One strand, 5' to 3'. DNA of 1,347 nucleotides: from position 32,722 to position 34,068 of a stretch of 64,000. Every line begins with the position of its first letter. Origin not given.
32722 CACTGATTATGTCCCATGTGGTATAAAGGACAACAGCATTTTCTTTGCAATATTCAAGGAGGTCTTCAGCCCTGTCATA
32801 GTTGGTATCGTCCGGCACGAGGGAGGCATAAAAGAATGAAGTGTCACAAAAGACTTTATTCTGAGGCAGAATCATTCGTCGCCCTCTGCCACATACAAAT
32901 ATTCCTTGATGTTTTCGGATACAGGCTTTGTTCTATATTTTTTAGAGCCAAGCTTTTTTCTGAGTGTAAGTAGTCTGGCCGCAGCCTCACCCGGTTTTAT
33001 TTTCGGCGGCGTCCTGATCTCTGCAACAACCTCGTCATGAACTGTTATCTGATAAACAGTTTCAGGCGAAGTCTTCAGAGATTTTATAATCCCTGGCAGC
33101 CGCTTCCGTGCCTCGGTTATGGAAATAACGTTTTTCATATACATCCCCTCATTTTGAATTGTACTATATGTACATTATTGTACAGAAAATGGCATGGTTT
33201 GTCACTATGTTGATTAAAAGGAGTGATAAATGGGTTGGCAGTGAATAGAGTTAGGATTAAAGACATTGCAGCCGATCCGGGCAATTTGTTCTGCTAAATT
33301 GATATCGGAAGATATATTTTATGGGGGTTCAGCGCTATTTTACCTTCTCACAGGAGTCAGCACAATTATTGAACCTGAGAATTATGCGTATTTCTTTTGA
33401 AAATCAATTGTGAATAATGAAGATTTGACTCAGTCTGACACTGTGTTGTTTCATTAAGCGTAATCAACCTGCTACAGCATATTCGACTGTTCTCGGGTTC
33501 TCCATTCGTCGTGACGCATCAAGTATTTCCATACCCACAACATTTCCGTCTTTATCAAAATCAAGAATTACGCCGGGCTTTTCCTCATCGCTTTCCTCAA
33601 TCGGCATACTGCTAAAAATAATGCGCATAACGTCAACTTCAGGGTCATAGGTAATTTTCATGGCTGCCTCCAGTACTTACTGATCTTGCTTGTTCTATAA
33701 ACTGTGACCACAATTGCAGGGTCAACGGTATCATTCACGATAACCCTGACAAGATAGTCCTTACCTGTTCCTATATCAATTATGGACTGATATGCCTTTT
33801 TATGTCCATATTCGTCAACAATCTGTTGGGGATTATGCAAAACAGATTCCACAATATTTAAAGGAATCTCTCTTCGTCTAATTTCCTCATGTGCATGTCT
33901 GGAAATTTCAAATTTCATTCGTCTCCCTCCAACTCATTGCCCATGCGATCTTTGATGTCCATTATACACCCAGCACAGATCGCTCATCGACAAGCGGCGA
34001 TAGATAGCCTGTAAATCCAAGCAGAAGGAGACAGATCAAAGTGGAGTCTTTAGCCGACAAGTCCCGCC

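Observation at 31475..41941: tRNA-Ala-adjacent defence / toxin-antitoxin island bracketed by vapBC-derived direct repeats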

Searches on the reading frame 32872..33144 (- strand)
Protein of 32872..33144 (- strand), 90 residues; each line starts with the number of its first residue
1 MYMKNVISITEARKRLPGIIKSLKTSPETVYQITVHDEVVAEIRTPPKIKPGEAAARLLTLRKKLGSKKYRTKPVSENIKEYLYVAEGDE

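Call 7: search_protein_families(library=pfam, proteins=[window:32872-33144:-], max_evalue=0.01)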
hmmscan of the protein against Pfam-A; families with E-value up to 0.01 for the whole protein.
window:32872-33144:- (90 aa): 0 families

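Call 9: search_protein_families(library=ncbifam, proteins=[window:32872-33144:-], max_evalue=0.01)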
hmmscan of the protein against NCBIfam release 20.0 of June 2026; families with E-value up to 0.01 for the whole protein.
window:32872-33144:- (90 aa): 0 families

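Call 39: search_protein_families(library=pfam, proteins=[window:32872-33144:-], max_evalue=5)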
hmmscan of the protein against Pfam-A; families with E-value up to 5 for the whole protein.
window:32872-33144:- (90 aa): 2 families
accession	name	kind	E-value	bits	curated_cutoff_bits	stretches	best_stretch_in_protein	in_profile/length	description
PF02604.26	PhdYeFM_antitox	-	0.014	15.5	29.8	1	6-43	3-39/74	Antitoxin Phd_YefM, type II toxin-antitoxin system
PF15849.10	DUF4722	-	0.21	11.8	27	1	10-60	99-136/167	Domain of unknown function (DUF4722)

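Call 40: search_protein_families(library=padloc, proteins=[window:32872-33144:-], max_evalue=0.1)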
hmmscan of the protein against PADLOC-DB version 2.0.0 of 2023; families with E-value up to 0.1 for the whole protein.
window:32872-33144:- (90 aa): 0 families

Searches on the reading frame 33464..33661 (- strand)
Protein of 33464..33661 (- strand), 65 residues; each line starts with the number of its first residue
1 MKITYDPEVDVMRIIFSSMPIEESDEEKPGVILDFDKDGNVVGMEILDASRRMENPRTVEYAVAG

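Call 7: search_protein_families(library=pfam, proteins=[window:33464-33661:-], max_evalue=0.01)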
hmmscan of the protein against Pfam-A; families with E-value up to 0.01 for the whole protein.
window:33464-33661:- (65 aa): 1 family
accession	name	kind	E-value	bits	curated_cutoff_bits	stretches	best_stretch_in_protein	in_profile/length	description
PF10049.14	DUF2283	-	1.4e-21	76.9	23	1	2-50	1-49/49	Protein of unknown function (DUF2283)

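Call 8: search_protein_families(library=padloc, proteins=[window:33464-33661:-], max_evalue=0.01)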
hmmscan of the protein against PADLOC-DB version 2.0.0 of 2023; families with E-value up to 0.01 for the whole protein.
window:33464-33661:- (65 aa): 0 families

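Call 9: search_protein_families(library=ncbifam, proteins=[window:33464-33661:-], max_evalue=0.01)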
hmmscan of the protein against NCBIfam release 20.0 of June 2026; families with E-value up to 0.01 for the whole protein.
window:33464-33661:- (65 aa): 0 families

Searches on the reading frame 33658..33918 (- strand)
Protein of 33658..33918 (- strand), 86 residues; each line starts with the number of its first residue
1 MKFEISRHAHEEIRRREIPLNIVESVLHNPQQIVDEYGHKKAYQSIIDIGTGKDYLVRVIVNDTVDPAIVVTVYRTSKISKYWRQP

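Call 7: search_protein_families(library=pfam, proteins=[window:33658-33918:-], max_evalue=0.01)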
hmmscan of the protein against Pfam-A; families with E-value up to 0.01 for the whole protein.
window:33658-33918:- (86 aa): 2 families
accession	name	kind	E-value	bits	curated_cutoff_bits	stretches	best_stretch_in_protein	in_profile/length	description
PF14076.12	DUF4258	-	1.4e-10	41.8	25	1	5-75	1-71/71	Domain of unknown function (DUF4258)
PF13679.12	Methyltransf_32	-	0.0067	16.8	27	1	23-62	6-45/143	Methyltransferase domain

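Call 8: search_protein_families(library=padloc, proteins=[window:33658-33918:-], max_evalue=0.01)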
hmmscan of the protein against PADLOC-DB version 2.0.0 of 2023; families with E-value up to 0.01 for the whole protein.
window:33658-33918:- (86 aa): 0 families

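Call 9: search_protein_families(library=ncbifam, proteins=[window:33658-33918:-], max_evalue=0.01)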
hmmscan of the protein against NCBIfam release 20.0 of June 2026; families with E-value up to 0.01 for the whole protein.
window:33658-33918:- (86 aa): 0 families
